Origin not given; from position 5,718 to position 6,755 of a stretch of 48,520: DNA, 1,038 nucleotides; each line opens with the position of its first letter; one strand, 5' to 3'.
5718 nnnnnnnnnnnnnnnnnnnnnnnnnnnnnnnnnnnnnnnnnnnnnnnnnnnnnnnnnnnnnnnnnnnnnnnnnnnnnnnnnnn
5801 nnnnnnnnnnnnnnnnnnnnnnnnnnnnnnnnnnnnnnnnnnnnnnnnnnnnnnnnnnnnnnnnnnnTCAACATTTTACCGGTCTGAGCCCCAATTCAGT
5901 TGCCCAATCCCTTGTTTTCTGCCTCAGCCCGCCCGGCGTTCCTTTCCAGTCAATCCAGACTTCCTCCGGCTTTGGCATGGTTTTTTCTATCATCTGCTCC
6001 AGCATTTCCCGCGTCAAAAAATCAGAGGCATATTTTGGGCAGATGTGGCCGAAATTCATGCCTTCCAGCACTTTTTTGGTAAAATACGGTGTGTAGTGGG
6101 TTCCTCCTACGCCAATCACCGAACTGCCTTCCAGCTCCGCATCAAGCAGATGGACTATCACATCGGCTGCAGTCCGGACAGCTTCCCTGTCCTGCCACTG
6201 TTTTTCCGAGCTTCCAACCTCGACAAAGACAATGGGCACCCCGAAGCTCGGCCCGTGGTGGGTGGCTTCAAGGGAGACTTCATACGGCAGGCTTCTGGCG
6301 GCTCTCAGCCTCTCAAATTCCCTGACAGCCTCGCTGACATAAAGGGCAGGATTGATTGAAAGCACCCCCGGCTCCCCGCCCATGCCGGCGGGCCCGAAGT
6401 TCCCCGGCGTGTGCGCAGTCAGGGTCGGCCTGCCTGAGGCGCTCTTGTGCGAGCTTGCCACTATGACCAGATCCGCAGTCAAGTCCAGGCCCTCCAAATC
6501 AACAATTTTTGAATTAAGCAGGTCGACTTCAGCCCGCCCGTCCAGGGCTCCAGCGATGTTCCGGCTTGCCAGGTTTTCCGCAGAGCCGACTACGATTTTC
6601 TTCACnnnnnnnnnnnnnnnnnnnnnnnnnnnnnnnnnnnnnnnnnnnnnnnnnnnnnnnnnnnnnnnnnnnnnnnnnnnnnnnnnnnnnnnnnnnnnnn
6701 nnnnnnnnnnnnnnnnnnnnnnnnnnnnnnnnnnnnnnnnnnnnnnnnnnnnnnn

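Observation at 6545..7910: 1.3-kb block between dtdA and rtcB flanked by perfect 43-bp direct repeats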

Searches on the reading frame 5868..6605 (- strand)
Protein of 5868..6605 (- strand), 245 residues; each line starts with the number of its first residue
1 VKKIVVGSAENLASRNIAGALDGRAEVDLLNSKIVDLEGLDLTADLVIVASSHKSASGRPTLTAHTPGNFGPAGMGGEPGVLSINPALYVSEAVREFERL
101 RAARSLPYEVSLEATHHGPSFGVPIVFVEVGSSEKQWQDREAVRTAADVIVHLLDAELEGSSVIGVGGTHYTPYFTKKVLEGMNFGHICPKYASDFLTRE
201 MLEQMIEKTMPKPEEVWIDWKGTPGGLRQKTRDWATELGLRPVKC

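Call 5: search_protein_families(library=pfam, proteins=[window:5868-6605:-], max_evalue=0.1)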
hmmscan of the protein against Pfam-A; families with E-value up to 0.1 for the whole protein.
window:5868-6605:- (245 aa): 1 family
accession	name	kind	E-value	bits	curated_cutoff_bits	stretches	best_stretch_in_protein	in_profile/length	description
PF04414.18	tRNA_deacylase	-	6.5e-59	199.3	33.6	1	43-241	4-203/205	D-aminoacyl-tRNA deacylase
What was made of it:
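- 5868..6605 (-): dtdA (archaeal D-aminoacyl-tRNA deacylase), intact. Codons 7-245 are resident; codons 1-6 are foreign. PF04414, E=6.5e-59 (call 5).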

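Call 9: find_encoding_contigs(protein=window:5868-6605:-, flank=6000, max_places=10)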
Protein window:5868-6605:- (245 aa): 1 contig read that carries it; 1 place shown.
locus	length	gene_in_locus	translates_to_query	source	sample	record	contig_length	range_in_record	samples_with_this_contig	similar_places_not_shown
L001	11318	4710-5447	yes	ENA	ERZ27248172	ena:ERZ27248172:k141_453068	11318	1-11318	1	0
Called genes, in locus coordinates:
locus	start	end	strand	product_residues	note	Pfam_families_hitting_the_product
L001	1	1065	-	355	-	?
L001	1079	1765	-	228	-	PF02463:SMC_N (faint), PF00005:ABC_tran, PF13304:AAA_21 (faint)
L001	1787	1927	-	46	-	-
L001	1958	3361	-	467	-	PF01139:RtcB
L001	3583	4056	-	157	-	-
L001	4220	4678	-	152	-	-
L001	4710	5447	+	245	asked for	PF04414:tRNA_deacylase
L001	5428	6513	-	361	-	-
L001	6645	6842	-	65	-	-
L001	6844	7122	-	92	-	-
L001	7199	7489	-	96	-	-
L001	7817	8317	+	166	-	-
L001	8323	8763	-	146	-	PF03946:Ribosomal_L11_N, PF00298:Ribosomal_L11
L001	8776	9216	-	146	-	PF03439:Spt5-NGN, PF00467:KOW (weak)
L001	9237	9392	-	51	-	PF00584:SecE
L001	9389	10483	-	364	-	PF00091:Tubulin, PF12327:FtsZ_C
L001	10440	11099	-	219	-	PF00254:FKBP_C, PF22199:FKBP26_IF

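Call 14: find_related_loci(query=window:5868-6605:-, collection=genome_contigs, flank=6000)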
Query window:5868-6605:- (245 aa) in genome_contigs; peptide patterns used: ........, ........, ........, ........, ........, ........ (x = any residue, [..] = any of these).
167 stretches matched a pattern; 2 encode a relative of the query (tblastn E <= 1e-3); 2 distinct loci.
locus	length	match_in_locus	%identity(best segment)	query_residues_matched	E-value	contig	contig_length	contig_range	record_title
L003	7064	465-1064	46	42-240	1e-50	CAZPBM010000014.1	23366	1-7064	MAG TPA_asm: uncultured Candidatus Bathyarchaeia archaeon isolate SRP231805_co4_155 genome assembly, contig: k141_302147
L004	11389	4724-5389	41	5-222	2e-47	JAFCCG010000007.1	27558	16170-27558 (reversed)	MAG: Chloroflexi bacterium isolate AB_1215_Bin_59 AB_1215_Bin_59.fna_scaffold_1429, whole genome shotgun sequence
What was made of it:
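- Tried and rejected: The GTDB genome scan with DtdA found only relatives at 41-46% identity (call 14).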

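Call 16: find_homologous_proteins(query=window:5868-6605:-, max_evalue=1e-20)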
Query window:5868-6605:- (245 aa): 241 proteins with E <= 1e-20 among 2515 candidates; the best 120 are listed.
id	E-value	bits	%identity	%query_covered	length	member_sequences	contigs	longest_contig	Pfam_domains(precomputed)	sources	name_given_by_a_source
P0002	1.0e-158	544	99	100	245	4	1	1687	PF04414.19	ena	-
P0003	4.5e-123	427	76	98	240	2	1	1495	PF04414.19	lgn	-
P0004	4.0e-120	418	73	100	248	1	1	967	PF04414.19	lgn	-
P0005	2.8e-119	415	76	98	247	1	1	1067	PF04414.19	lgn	-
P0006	1.0e-110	387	72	100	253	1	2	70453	PF04414.19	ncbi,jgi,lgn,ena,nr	ncbi:MAG TPA: hypothetical protein ENN60_00555 [archaeon]|nr:hypothetical protein [archaeon]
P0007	1.1e-86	308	59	98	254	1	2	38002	PF04414.19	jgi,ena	-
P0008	5.1e-86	306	59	100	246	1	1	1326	PF04414.19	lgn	-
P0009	1.7e-84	301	57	100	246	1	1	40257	PF04414.19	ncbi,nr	ncbi:MAG: D-tyrosyl-tRNA(Tyr) deacylase [Candidatus Altiarchaeota archaeon]|nr:D-tyrosyl-tRNA(Tyr) d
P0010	1.2e-76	275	54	98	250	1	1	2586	PF04414.19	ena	-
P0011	3.4e-76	274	54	99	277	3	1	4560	PF04414.19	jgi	jgi:D-aminoacyl-tRNA deacylase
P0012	2.6e-74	268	57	94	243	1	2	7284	PF04414.19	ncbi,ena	-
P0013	2.1e-71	258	56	91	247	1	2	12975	PF04414.19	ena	-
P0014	4.4e-67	244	50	98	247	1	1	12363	PF04414.19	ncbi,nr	ncbi:MAG: hypothetical protein GOV01_01535 [Candidatus Altiarchaeota archaeon]|nr:hypothetical prote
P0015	1.7e-65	239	48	98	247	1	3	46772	PF04414.19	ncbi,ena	-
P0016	2.8e-64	235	47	98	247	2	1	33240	PF04414.19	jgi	-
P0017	9.7e-61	223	51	94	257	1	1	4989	PF04414.19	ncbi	-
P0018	7.1e-57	211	50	94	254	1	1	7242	PF04414.19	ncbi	-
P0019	1.7e-52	196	44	98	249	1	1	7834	PF04414.19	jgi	-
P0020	7.5e-52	194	46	93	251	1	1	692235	PF04414.19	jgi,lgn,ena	-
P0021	7.9e-52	194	45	94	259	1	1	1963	PF04414.19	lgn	-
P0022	8.4e-52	194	47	90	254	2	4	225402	PF04414.19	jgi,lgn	jgi:D-aminoacyl-tRNA deacylase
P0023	1.5e-51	193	43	93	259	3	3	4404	PF04414.19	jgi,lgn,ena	jgi:D-aminoacyl-tRNA deacylase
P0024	1.6e-51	193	45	94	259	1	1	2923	PF04414.19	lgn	-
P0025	2.4e-51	193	49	90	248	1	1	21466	PF04414.19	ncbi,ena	-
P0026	3.4e-51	192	45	94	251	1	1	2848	PF04414.19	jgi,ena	-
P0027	3.8e-51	192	46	93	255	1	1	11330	PF04414.19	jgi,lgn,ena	-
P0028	4.2e-51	192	46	93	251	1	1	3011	PF04414.19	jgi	jgi:D-aminoacyl-tRNA deacylase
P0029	4.2e-51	192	48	94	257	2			PF04414.19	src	-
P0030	7.7e-51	191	45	97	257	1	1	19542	PF04414.19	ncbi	ncbi:MAG: D-aminoacyl-tRNA deacylase [archaeon]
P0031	8.2e-51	191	46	93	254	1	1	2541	PF04414.19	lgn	-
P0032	2.1e-50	189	45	95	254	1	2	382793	PF04414.19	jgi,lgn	jgi:D-aminoacyl-tRNA deacylase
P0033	4.9e-50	188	46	93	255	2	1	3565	PF04414.19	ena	-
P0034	6.0e-50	188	43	93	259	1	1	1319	PF04414.19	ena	-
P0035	7.7e-50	188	44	94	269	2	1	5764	PF04414.19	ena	-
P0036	1.5e-49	187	43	93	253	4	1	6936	PF04414.19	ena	-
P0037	2.9e-49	186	44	93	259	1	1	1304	PF04414.19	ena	-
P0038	4.9e-49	185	45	93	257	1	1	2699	PF04414.19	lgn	-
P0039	5.3e-49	185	42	94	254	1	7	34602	PF04414.19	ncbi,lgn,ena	-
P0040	1.1e-48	184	42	93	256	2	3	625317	PF04414.19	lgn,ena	-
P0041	1.1e-48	184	48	80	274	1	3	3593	PF04414.19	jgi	jgi:D-aminoacyl-tRNA deacylase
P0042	1.6e-48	183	44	93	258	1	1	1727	PF04414.19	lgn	-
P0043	2.2e-48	183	44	90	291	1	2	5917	PF04414.19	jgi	jgi:D-aminoacyl-tRNA deacylase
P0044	2.9e-48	182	43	93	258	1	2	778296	PF04414.19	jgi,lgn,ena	-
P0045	3.7e-48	182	40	97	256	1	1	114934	PF04414.19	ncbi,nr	ncbi:D-aminoacyl-tRNA deacylase [Candidatus Tiddalikarchaeum anstoanum]|nr:D-aminoacyl-tRNA deacylas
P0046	4.2e-48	182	47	86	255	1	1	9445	PF04414.19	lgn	-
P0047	4.7e-48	182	47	94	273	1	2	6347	PF04414.19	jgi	-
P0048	6.2e-48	181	43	95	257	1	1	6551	PF04414.19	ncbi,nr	ncbi:MAG: D-aminoacyl-tRNA deacylase [DPANN group archaeon]|nr:D-aminoacyl-tRNA deacylase [DPANN gro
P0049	8.7e-48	181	43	90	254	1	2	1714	PF04414.19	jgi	jgi:D-aminoacyl-tRNA deacylase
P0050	9.6e-48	181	47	80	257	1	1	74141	PF04414.19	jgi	jgi:D-aminoacyl-tRNA deacylase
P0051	1.1e-47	181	47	80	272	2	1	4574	PF04414.19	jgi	jgi:D-aminoacyl-tRNA deacylase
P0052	1.1e-47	181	43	95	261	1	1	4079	PF04414.19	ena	-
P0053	1.7e-47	180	43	93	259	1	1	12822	PF04414.19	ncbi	-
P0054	3.1e-47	179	45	94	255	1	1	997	PF04414.19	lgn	-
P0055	4.6e-47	179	46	80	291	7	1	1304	PF04414.19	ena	-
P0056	5.8e-47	178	46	98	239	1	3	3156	PF04414.19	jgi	-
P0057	6.0e-47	178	42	93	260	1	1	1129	PF04414.19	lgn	-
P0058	9.3e-47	178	46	80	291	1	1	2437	PF04414.19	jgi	jgi:D-aminoacyl-tRNA deacylase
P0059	1.0e-46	177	46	80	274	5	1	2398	PF04414.19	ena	-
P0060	1.1e-46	177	47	77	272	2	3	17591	PF04414.19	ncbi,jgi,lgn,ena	-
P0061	1.1e-46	177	46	80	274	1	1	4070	PF04414.19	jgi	jgi:D-aminoacyl-tRNA deacylase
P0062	1.3e-46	177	46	80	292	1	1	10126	PF04414.19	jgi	jgi:D-aminoacyl-tRNA deacylase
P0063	1.5e-46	177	43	94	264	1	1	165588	PF04414.19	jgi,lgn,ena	-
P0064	1.9e-46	176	46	80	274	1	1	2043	PF04414.19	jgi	-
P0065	2.1e-46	176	45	95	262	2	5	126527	PF04414.19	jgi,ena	jgi:D-aminoacyl-tRNA deacylase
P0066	2.2e-46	176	39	98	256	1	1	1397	PF04414.19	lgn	-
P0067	2.3e-46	176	45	81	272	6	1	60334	PF04414.19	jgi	-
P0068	2.6e-46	176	42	95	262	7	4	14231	PF04414.19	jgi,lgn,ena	-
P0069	2.7e-46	176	45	80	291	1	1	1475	PF04414.19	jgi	-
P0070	3.7e-46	176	46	90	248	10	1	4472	PF04414.19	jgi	-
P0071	3.8e-46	176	42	91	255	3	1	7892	PF04414.19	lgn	-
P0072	3.8e-46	176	43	89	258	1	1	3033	PF04414.19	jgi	jgi:D-aminoacyl-tRNA deacylase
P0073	4.5e-46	175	46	80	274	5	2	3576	PF04414.19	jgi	jgi:D-aminoacyl-tRNA deacylase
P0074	5.2e-46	175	45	80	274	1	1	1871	PF04414.19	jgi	-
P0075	5.9e-46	175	46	80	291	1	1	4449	PF04414.19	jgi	jgi:D-aminoacyl-tRNA deacylase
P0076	6.3e-46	175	46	80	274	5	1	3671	PF04414.19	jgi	jgi:D-aminoacyl-tRNA deacylase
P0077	7.1e-46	175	45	80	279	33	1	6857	PF04414.19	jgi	jgi:D-aminoacyl-tRNA deacylase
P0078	9.4e-46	174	45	80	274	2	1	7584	PF04414.19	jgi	jgi:D-aminoacyl-tRNA deacylase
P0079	9.7e-46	174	46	82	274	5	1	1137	PF04414.19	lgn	-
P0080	1.0e-45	174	44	94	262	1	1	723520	PF04414.19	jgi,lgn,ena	-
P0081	1.2e-45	174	48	73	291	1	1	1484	PF04414.19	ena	-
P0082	1.3e-45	174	42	93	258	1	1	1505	PF04414.19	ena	-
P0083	1.5e-45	174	45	87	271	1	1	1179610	PF04414.19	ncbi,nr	ncbi:MAG: hypothetical protein JSW53_03265 [Candidatus Bathyarchaeota archaeon]|nr:MAG: hypothetical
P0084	2.5e-45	173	47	73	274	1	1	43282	PF04414.19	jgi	jgi:D-aminoacyl-tRNA deacylase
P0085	2.5e-45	173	44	80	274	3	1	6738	PF04414.19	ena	-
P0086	2.8e-45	173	44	80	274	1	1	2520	PF04414.19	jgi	jgi:D-aminoacyl-tRNA deacylase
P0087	3.1e-45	173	43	94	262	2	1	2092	PF04414.19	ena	-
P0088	3.3e-45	172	44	82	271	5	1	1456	PF04414.19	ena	-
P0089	3.6e-45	172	47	73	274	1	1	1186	PF04414.19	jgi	jgi:D-aminoacyl-tRNA deacylase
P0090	3.9e-45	172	43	99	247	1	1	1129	PF04414.19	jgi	jgi:D-aminoacyl-tRNA deacylase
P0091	5.2e-45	172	37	98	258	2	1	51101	PF04414.19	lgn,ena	-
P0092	6.6e-45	171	42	87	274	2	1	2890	PF04414.19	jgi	jgi:D-aminoacyl-tRNA deacylase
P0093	7.7e-45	171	44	82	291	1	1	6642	PF04414.19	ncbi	-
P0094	1.1e-44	171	45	80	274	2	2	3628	PF04414.19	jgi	jgi:D-aminoacyl-tRNA deacylase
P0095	1.2e-44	171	43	80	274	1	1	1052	PF04414.19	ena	-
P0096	1.6e-44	170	44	84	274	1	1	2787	PF04414.19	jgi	jgi:D-aminoacyl-tRNA deacylase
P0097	1.7e-44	170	43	85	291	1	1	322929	PF04414.19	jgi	jgi:D-aminoacyl-tRNA deacylase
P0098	1.8e-44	170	43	87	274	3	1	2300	PF04414.19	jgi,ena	-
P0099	1.9e-44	170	43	80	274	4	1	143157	PF04414.19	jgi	jgi:D-aminoacyl-tRNA deacylase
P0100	2.0e-44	170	44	80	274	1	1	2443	PF04414.19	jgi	jgi:D-aminoacyl-tRNA deacylase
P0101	2.5e-44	170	40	87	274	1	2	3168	PF04414.19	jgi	jgi:D-aminoacyl-tRNA deacylase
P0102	3.1e-44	169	44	74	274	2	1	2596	PF04414.19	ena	-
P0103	3.2e-44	169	44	80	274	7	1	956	PF04414.19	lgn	-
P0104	3.9e-44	169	40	95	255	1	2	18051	PF04414.19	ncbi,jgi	-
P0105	4.5e-44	169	41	91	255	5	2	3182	PF04414.19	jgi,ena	-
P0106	4.6e-44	169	42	93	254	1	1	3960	PF04414.19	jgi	jgi:D-aminoacyl-tRNA deacylase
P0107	4.7e-44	169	43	82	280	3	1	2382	PF04414.19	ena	-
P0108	5.4e-44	168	45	73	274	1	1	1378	PF04414.19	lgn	-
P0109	8.4e-44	168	48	74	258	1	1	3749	PF04414.19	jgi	jgi:D-aminoacyl-tRNA deacylase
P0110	1.1e-43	167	43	81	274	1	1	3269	PF04414.19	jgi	jgi:D-aminoacyl-tRNA deacylase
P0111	1.2e-43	167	46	80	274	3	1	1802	PF04414.19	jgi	jgi:D-aminoacyl-tRNA deacylase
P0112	1.4e-43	167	41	88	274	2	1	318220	PF04414.19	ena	-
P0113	1.5e-43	167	40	89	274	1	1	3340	PF04414.19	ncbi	-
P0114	1.5e-43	167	42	83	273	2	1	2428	PF04414.19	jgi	jgi:D-aminoacyl-tRNA deacylase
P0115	1.9e-43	167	45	82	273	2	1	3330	PF04414.19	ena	-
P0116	2.5e-43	166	44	81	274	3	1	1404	PF04414.19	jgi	-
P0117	2.6e-43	166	47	73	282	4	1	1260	PF04414.19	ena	-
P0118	2.7e-43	166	44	72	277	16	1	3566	PF04414.19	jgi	jgi:D-aminoacyl-tRNA deacylase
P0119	2.9e-43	166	43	79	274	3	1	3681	PF04414.19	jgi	jgi:D-aminoacyl-tRNA deacylase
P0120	2.9e-43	166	44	73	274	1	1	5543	PF04414.19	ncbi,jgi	jgi:D-aminoacyl-tRNA deacylase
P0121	3.1e-43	166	43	81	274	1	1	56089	PF04414.19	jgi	jgi:D-aminoacyl-tRNA deacylase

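Call 19: find_encoding_contigs(protein=P0006, flank=6000, max_places=4)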
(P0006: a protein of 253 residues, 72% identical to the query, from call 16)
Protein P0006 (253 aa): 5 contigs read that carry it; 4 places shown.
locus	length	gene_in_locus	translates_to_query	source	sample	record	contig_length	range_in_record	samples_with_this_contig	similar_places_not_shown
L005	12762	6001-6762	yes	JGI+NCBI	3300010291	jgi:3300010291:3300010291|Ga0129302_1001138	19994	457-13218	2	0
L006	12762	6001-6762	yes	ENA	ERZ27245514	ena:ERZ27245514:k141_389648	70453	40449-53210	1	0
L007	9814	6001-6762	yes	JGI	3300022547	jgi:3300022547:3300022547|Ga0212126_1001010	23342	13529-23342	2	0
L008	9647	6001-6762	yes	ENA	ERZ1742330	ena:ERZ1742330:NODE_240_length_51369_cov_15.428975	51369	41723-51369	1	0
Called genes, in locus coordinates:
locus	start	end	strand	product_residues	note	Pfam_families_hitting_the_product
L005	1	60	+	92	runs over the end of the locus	-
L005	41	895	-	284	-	PF01171:ATP_bind_3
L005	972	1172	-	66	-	PF02597:ThiS (weak)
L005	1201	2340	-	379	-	PF12704:MacB_PCD, PF02687:FtsX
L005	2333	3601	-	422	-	-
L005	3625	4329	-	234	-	PF00005:ABC_tran, PF02463:SMC_N (faint)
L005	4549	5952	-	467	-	PF01139:RtcB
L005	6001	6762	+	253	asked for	PF04414:tRNA_deacylase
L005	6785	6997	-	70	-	-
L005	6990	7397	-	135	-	-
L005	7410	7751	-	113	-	-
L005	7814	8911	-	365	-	-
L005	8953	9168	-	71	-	-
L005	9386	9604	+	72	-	-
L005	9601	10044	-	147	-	PF03946:Ribosomal_L11_N, PF00298:Ribosomal_L11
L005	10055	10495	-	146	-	PF03439:Spt5-NGN, PF00467:KOW (weak)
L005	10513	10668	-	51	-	PF00584:SecE (weak)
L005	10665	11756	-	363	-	PF00091:Tubulin, PF12327:FtsZ_C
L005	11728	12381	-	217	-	PF00254:FKBP_C, PF22199:FKBP26_IF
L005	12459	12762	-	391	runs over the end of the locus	-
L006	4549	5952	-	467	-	PF01139:RtcB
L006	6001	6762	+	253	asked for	PF04414:tRNA_deacylase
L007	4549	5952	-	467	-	PF01139:RtcB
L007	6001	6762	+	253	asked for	PF04414:tRNA_deacylase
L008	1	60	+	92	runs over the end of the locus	-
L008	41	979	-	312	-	PF01171:ATP_bind_3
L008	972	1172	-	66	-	PF02597:ThiS (weak)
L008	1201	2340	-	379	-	PF12704:MacB_PCD, PF02687:FtsX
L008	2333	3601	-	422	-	-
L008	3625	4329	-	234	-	PF00005:ABC_tran, PF02463:SMC_N (faint)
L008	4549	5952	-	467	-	PF01139:RtcB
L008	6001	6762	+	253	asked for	PF04414:tRNA_deacylase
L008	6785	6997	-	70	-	-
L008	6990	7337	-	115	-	-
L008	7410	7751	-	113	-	-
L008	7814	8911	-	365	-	-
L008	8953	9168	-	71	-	-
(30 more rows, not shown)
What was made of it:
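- dtdA and rtcB are roughly 46-60 nt apart, with conserved synteny, in L005-L008 (call 19).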

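Call 20: find_encoding_contigs(protein=P0002, flank=6000, max_places=6)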
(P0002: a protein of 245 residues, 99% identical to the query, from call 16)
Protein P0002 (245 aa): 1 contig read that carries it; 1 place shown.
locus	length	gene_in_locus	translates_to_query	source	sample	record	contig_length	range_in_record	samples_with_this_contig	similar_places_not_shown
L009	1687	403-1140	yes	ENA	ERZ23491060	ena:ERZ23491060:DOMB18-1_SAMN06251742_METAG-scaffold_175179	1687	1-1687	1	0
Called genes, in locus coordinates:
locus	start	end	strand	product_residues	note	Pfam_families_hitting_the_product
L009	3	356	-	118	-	?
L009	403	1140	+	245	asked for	PF04414:tRNA_deacylase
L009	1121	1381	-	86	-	-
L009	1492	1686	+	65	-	?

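Call 23: find_encoding_contigs(protein=P0004, flank=6000, max_places=4)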
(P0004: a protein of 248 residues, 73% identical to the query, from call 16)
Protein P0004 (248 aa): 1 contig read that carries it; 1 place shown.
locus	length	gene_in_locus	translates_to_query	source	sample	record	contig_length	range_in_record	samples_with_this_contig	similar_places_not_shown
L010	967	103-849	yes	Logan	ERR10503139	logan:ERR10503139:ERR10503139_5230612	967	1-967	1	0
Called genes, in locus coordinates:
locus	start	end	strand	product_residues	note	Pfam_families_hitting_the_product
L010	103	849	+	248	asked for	PF04414:tRNA_deacylase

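Call 24: find_encoding_contigs(protein=P0003, flank=6000, max_places=4)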
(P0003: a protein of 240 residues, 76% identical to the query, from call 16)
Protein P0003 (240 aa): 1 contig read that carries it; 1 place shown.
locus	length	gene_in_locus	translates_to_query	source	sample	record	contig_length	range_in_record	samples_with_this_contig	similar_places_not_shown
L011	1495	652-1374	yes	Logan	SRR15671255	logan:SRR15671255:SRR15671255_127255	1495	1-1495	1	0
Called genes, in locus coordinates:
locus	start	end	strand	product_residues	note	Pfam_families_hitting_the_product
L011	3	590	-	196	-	?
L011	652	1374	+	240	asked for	PF04414:tRNA_deacylase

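Call 25: find_encoding_contigs(protein=P0005, flank=6000, max_places=4)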
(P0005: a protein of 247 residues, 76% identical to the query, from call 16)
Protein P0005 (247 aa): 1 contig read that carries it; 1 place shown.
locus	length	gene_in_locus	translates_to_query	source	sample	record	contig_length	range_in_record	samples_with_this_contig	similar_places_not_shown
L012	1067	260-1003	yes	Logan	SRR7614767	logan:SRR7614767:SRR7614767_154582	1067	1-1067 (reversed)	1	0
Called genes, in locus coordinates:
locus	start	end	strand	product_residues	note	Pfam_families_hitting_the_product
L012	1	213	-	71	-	?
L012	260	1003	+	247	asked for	PF04414:tRNA_deacylase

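Call 54: list_cluster_members(proteins=[P0001, P0122, P0002, P0123])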
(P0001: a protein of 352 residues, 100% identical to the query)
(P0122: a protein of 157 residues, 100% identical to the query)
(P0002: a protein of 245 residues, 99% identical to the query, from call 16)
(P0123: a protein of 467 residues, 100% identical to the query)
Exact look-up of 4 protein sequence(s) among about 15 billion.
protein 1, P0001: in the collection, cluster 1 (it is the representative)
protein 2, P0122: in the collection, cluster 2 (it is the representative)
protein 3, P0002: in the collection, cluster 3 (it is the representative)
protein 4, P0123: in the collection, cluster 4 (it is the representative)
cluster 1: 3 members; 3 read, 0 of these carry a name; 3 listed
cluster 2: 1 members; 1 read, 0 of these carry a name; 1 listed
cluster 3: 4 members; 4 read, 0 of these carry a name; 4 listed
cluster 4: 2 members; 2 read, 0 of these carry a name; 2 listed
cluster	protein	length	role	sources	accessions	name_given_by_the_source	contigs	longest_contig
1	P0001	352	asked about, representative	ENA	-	-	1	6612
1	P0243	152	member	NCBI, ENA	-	-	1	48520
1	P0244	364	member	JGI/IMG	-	-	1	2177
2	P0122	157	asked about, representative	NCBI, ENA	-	-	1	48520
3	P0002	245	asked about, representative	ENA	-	-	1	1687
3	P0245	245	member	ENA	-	-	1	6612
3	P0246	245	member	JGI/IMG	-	-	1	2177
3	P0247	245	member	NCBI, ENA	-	-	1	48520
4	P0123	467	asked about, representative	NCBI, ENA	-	-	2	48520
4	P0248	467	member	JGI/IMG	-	-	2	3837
